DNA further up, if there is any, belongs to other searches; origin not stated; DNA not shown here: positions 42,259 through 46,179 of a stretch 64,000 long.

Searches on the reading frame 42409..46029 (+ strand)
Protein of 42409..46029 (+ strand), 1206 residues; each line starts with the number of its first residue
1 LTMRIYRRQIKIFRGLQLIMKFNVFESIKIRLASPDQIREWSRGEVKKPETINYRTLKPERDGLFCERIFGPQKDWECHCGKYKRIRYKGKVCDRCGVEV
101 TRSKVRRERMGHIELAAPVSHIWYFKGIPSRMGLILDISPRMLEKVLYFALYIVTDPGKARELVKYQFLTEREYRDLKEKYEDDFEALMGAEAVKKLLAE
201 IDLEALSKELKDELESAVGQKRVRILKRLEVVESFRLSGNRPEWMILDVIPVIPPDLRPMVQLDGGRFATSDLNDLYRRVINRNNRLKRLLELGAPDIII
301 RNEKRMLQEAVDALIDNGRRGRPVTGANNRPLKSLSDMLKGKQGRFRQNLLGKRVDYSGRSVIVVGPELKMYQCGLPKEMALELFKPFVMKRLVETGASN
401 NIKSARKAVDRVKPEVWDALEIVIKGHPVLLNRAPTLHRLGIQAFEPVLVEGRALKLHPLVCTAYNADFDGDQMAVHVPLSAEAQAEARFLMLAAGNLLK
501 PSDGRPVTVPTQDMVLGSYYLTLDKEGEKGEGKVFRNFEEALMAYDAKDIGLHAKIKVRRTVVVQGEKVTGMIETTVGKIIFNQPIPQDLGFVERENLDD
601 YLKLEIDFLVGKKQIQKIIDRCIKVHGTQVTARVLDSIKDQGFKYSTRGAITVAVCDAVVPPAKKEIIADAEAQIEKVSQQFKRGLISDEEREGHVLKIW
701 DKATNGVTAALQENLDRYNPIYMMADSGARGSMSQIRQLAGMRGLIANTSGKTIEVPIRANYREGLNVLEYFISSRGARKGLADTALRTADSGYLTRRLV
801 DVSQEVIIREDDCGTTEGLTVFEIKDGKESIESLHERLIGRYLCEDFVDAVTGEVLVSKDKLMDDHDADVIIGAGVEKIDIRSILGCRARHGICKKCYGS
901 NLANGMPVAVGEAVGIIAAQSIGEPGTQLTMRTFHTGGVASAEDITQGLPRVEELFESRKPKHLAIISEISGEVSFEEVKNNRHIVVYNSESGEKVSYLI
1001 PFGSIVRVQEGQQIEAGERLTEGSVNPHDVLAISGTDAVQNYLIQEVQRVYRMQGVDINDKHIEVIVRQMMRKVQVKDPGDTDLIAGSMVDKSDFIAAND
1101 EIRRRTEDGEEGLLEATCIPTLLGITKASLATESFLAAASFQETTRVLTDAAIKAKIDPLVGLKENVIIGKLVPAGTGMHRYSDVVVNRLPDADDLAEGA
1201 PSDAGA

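Call 47: search_protein_families(library=pfam, proteins=[window:42409-46029:+], max_evalue=0.001)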
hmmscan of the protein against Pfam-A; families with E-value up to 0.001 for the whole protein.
window:42409-46029:+ (1206 aa): 5 families
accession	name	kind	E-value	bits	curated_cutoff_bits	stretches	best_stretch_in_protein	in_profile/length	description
PF04997.17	RNA_pol_Rpb1_1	-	9.1e-88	295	39.7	1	25-350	4-312/312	RNA polymerase Rpb1, domain 1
PF04998.22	RNA_pol_Rpb1_5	-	1.4e-68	231.7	28.5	1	765-1131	1-265/267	RNA polymerase Rpb1, domain 5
PF00623.25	RNA_pol_Rpb1_2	-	1.2e-39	136.7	25.3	1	352-493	1-165/166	RNA polymerase Rpb1, domain 2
PF04983.23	RNA_pol_Rpb1_3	-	3.2e-27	95.8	28.9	1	497-657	1-161/162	RNA polymerase Rpb1, domain 3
PF05000.22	RNA_pol_Rpb1_4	-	6.1e-15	55.5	24.8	1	688-751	18-94/107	RNA polymerase Rpb1, domain 4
